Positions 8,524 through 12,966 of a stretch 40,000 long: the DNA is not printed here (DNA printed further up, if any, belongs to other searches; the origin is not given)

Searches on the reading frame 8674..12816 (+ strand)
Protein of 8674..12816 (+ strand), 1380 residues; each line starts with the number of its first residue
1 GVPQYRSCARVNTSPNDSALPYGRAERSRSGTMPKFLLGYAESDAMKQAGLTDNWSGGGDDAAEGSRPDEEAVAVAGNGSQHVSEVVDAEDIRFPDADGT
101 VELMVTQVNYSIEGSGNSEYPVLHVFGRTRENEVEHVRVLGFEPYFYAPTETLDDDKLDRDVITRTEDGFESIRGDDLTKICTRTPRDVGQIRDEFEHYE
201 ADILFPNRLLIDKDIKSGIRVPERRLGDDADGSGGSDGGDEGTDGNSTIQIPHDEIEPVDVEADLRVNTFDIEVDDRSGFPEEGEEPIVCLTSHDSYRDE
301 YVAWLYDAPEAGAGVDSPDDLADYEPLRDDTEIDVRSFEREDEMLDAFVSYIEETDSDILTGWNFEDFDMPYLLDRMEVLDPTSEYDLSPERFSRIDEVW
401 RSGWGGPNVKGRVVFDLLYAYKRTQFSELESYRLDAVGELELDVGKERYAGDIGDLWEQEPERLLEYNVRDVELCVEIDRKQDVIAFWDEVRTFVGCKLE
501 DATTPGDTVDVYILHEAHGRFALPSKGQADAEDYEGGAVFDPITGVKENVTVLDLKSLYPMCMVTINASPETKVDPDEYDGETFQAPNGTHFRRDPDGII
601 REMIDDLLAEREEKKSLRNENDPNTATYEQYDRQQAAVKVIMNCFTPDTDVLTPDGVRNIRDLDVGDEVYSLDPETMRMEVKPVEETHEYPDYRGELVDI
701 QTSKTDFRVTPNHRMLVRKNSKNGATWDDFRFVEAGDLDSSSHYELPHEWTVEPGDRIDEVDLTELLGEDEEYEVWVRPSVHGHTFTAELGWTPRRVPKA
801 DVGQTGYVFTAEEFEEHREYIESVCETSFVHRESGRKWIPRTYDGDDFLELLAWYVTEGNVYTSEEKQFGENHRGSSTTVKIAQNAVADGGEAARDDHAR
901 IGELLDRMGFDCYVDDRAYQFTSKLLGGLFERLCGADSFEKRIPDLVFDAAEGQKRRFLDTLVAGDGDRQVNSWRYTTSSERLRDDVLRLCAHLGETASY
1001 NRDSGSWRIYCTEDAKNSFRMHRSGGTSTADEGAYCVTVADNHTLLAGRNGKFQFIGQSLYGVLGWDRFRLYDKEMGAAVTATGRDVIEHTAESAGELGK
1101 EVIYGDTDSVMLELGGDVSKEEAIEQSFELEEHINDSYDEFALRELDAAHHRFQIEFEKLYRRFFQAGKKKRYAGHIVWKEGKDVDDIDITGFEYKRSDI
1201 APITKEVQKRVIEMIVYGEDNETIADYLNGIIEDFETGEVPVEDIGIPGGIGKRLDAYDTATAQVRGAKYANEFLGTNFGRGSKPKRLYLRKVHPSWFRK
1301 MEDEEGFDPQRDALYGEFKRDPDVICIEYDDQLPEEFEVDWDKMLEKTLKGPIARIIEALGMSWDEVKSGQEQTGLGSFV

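Call 18: search_protein_families(library=pfam, proteins=[window:8674-12816:+], max_evalue=0.001)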
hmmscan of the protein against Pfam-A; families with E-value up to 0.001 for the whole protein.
window:8674-12816:+ (1380 aa): 6 families
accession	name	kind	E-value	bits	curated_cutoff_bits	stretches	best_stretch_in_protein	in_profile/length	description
PF00136.26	DNA_pol_B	-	1.8e-44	152.7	23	2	1054-1263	158-381/453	DNA polymerase family B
PF03104.25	DNA_pol_B_exo1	-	1.5e-22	80.7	23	1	198-437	3-242/242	DNA polymerase family B, exonuclease domain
PF01079.26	Hint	-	1e-07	32.2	29.7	1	640-738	9-108/213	Hint module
PF13403.11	Hint_2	-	9.2e-07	29.8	28.4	1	644-738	2-106/147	Hint domain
PF14890.11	Intein_splicing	-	0.00016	21.9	35.8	1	655-724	6-77/155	Intein splicing domain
PF14528.11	LAGLIDADG_3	-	0.00026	21.6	22.5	0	954-1007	2-64/82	LAGLIDADG-like domain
